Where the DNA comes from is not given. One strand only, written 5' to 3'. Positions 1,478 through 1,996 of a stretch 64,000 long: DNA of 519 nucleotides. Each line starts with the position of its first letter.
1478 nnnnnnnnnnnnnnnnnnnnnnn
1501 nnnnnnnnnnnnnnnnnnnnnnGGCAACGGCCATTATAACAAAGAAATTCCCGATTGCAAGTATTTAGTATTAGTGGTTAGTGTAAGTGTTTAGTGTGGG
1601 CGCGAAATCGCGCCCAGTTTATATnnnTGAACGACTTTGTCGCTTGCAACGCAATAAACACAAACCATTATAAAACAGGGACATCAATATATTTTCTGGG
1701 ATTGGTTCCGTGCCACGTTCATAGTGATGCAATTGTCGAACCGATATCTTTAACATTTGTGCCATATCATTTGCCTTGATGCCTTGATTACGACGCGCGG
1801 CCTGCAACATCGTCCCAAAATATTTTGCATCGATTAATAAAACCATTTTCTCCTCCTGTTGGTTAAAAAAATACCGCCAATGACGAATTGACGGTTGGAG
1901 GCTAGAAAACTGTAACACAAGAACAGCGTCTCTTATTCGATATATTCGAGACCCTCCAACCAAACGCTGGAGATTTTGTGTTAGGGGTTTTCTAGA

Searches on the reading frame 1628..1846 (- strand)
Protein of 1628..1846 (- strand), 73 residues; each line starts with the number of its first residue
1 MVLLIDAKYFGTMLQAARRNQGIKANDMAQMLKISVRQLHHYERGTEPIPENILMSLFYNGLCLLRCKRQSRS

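Call 56: search_protein_families(library=pfam, proteins=[window:1628-1846:-], max_evalue=0.1)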
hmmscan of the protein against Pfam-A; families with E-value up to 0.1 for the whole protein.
seq(73 aa): 5 families
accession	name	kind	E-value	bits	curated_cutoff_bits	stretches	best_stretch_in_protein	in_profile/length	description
PF12844.13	HTH_19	-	6.7e-06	26.4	30.2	1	11-51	1-40/64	Helix-turn-helix domain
PF13560.12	HTH_31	-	1.1e-05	26.1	27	1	10-50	2-43/64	Helix-turn-helix domain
PF01381.28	HTH_3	-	2.7e-05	24.6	23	1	14-51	1-39/55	Helix-turn-helix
PF13413.12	HTH_25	-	5.7e-05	23.3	24.6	1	13-45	1-33/62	Helix-turn-helix domain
PF00376.29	MerR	-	0.002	18.4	28.2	1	27-44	4-21/38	MerR family regulatory protein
